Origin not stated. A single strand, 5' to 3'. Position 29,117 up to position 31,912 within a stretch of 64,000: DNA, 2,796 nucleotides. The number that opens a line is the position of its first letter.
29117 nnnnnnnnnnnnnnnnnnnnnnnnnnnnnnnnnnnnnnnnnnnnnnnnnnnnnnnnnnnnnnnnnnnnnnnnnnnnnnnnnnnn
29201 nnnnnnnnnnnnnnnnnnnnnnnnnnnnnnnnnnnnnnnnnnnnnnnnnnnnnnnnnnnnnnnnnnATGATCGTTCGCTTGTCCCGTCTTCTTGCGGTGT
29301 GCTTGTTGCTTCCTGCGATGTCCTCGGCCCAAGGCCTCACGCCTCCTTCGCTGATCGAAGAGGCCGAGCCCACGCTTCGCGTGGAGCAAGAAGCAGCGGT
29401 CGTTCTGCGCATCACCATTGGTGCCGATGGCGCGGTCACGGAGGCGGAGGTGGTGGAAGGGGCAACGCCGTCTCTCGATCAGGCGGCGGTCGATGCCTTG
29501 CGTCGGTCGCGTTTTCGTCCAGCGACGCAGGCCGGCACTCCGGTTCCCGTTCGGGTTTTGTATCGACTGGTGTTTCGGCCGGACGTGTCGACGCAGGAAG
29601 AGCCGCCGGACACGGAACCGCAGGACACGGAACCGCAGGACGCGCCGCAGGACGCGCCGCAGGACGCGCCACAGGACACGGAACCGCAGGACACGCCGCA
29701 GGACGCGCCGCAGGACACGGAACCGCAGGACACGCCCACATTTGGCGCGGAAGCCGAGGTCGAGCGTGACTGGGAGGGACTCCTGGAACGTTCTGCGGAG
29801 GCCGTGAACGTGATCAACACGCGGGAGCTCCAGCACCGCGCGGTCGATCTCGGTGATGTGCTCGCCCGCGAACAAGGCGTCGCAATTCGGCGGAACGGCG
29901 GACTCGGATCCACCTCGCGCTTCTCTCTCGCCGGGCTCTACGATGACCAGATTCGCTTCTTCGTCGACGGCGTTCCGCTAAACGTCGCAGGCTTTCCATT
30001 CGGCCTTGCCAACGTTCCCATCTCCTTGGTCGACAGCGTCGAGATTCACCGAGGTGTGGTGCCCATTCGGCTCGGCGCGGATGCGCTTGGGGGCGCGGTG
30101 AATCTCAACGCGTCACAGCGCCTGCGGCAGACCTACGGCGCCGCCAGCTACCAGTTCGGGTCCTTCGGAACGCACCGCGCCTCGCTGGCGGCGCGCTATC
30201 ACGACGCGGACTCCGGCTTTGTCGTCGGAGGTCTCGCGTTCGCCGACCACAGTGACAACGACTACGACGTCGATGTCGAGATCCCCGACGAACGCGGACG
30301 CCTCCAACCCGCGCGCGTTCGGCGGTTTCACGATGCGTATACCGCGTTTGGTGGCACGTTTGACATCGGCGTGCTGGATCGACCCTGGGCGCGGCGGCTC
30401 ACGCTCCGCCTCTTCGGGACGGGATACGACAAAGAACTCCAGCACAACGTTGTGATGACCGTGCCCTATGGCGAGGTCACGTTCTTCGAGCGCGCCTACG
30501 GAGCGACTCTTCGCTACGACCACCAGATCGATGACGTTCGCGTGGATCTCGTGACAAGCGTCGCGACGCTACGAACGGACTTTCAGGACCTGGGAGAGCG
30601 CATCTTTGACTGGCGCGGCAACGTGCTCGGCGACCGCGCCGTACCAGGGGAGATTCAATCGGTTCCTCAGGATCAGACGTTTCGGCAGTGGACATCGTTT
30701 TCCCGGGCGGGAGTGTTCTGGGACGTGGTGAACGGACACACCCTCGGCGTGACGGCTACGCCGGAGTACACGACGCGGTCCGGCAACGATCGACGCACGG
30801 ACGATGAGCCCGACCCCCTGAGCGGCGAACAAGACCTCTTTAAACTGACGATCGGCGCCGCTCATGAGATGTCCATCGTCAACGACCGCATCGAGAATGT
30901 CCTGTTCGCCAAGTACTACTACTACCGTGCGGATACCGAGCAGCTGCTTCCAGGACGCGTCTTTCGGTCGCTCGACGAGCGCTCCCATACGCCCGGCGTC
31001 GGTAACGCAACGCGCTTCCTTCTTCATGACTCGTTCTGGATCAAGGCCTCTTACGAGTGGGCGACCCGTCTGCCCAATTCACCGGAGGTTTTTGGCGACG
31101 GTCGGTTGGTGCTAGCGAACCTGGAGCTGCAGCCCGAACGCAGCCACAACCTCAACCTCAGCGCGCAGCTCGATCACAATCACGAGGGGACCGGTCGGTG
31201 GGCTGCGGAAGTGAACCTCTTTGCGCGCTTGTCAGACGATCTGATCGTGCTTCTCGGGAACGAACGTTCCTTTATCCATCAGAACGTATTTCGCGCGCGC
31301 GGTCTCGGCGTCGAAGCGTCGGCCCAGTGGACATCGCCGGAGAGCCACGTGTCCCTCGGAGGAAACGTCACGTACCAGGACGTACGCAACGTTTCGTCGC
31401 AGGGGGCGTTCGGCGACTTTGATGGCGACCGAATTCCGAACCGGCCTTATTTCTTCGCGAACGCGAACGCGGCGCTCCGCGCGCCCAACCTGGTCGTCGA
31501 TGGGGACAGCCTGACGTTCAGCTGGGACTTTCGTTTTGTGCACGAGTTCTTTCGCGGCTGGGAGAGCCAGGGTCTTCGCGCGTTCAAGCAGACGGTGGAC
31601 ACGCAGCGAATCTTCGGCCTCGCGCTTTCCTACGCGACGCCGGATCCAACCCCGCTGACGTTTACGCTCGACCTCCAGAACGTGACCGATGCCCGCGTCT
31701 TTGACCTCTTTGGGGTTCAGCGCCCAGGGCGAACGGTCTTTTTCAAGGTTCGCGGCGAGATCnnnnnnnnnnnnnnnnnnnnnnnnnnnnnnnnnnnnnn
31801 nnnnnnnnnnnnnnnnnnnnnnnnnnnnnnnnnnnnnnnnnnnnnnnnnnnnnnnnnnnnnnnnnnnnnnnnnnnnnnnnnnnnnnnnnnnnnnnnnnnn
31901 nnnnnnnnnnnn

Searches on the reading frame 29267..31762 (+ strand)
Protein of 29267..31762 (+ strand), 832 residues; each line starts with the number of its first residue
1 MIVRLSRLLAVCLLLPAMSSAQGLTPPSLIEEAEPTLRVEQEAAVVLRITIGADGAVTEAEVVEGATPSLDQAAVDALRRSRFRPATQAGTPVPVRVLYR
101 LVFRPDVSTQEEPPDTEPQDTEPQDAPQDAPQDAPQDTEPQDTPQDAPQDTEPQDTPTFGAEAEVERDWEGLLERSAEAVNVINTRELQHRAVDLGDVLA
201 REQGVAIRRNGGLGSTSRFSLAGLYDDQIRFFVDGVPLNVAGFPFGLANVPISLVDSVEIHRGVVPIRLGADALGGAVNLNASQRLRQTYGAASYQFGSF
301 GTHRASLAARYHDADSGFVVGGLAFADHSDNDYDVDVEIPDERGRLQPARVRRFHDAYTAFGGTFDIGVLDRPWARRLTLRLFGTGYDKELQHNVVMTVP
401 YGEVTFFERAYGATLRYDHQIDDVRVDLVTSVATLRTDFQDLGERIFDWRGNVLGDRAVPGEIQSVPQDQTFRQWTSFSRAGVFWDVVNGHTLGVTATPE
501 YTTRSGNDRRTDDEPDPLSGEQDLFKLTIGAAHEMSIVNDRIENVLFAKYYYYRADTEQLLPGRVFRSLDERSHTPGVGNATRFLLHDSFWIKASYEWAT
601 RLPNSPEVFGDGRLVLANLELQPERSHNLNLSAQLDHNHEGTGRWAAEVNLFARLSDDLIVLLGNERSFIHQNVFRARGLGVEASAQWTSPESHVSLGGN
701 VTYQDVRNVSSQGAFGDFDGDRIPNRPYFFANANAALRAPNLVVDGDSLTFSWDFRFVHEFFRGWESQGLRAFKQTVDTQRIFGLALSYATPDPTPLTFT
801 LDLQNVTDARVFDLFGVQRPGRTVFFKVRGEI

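Call 78: search_protein_families(library=pfam, proteins=[window:29267-31762:+], max_evalue=0.001)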
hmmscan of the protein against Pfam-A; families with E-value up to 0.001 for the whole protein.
window:29267-31762:+ (832 aa): 2 families
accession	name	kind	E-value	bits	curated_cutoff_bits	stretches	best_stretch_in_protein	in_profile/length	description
PF07715.20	Plug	-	4.8e-15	56.4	23.9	1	175-277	4-107/107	TonB-dependent Receptor Plug Domain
PF03544.19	TonB_C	-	2e-11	44.6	24.6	1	40-104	13-78/79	Gram-negative bacterial TonB protein C-terminal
